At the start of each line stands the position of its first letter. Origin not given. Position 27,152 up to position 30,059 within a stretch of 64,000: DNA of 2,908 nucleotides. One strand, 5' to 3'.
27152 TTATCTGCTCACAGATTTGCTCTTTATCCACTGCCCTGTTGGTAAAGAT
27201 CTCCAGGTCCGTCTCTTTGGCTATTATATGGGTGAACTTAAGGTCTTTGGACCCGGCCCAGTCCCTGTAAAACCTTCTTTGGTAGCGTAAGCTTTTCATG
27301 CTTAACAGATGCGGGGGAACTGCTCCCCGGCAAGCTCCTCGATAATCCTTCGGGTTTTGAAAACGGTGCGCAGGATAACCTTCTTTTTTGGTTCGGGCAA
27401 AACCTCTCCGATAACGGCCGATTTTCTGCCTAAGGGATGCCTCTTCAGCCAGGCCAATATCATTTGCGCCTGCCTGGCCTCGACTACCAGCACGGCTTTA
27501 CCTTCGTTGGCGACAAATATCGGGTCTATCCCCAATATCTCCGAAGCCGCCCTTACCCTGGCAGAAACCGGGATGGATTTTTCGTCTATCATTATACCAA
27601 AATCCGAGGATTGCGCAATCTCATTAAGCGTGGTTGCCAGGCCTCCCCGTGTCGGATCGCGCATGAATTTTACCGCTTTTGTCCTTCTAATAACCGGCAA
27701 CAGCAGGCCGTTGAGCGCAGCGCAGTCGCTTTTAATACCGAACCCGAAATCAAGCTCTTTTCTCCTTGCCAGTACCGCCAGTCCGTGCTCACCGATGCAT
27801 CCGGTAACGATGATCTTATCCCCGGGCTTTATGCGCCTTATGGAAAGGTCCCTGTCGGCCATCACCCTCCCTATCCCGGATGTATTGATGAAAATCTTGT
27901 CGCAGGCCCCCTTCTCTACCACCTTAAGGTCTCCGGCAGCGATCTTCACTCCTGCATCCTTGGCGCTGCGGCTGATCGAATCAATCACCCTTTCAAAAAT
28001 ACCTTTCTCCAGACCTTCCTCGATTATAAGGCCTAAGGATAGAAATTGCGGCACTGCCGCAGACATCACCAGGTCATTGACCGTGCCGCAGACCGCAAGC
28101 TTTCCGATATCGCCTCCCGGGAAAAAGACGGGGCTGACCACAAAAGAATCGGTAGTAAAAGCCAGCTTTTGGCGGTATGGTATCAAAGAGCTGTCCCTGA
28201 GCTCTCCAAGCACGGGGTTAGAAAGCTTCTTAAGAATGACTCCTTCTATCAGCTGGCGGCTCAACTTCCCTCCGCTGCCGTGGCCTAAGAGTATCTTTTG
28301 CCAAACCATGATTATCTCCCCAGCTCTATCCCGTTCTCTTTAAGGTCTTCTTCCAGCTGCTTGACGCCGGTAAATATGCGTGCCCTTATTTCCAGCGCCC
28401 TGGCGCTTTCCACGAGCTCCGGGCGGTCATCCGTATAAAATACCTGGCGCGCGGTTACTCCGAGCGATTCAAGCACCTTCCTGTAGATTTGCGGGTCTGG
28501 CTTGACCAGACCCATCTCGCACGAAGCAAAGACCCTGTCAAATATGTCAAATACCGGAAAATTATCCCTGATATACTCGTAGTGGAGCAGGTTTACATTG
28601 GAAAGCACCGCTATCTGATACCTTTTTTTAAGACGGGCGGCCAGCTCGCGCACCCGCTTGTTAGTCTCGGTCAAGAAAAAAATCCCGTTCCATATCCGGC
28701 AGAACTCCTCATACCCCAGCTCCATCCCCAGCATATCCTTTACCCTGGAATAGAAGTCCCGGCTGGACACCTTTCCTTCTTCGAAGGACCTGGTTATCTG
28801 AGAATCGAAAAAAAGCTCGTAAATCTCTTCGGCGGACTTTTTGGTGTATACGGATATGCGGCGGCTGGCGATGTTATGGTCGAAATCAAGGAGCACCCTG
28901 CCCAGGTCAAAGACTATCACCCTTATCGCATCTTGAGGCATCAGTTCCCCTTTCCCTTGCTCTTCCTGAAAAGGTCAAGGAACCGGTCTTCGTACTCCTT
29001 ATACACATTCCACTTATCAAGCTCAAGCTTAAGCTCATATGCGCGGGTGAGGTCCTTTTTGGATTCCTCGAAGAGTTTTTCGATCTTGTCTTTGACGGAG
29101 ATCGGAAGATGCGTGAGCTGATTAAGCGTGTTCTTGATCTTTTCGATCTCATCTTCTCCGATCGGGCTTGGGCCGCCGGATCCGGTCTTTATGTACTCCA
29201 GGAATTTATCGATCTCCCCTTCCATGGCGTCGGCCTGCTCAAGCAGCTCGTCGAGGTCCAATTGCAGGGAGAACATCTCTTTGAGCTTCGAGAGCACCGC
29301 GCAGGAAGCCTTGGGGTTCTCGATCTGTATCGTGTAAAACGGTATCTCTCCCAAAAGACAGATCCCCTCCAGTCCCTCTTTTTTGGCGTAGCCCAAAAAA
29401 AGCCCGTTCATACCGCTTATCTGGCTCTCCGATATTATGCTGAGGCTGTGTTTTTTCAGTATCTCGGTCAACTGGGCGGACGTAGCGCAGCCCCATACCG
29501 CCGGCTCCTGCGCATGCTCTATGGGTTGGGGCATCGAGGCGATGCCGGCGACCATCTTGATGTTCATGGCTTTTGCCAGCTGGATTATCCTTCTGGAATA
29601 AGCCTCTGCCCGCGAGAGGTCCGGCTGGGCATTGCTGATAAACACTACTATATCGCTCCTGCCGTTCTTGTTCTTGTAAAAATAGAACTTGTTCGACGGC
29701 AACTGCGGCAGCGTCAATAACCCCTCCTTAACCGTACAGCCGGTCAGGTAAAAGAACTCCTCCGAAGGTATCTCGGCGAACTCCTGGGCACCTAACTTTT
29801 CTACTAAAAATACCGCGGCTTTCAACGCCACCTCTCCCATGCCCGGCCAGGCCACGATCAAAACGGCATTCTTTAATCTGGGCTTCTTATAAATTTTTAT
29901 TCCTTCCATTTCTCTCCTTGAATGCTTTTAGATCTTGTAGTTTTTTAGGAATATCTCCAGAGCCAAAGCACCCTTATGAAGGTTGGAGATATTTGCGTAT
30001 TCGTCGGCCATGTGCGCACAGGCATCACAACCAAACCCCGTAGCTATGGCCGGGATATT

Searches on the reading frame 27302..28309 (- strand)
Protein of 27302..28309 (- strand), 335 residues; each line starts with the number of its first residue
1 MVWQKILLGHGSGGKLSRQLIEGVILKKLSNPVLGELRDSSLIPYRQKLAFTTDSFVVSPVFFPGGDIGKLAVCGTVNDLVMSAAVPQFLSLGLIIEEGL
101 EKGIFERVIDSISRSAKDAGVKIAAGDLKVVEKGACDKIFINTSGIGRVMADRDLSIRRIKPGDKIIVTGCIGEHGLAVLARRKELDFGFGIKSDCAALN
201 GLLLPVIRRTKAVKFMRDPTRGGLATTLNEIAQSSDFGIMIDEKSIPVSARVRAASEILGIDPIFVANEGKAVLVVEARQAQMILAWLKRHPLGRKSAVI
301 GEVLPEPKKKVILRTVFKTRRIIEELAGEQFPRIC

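Call 10: search_protein_families(library=pfam, proteins=[window:27302-28309:-], max_evalue=0.001)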
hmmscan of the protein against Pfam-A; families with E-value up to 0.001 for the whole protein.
window:27302-28309:- (335 aa): 2 families
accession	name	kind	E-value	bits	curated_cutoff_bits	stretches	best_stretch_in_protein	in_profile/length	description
PF02769.27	AIRS_C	-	9e-26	91.3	23.1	1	161-313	1-155/156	AIR synthase related protein, C-terminal domain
PF00586.29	AIRS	-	4.2e-19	69.5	24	1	44-149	10-112/112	AIR synthase related protein, N-terminal domain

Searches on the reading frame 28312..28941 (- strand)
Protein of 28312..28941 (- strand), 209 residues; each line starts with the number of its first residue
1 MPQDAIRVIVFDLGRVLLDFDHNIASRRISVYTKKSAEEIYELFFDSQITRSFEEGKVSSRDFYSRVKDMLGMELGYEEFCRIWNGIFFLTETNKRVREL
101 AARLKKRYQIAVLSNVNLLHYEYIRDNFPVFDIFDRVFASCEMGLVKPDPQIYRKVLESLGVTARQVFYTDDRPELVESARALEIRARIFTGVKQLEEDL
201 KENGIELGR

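Call 10: search_protein_families(library=pfam, proteins=[window:28312-28941:-], max_evalue=0.001)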
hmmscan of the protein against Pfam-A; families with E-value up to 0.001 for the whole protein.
window:28312-28941:- (209 aa): 2 families
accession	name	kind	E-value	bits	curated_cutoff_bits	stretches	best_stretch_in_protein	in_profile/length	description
PF00702.32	Hydrolase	-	1.7e-13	51.8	26.4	1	6-182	1-189/191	haloacid dehalogenase-like hydrolase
PF13419.12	HAD_2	-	2.4e-12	47.8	23.8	1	17-186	2-174/178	Haloacid dehalogenase-like hydrolase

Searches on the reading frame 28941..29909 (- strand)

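Call 10: search_protein_families(library=pfam, proteins=[window:28941-29909:-], max_evalue=0.001)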
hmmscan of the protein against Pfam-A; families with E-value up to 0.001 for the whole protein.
window:28941-29909:- (322 aa): 1 family
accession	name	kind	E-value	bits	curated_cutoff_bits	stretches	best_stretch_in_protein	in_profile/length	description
PF09754.15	PAC2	-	2.1e-36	126.2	25.8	1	17-236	1-214/215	PAC2 family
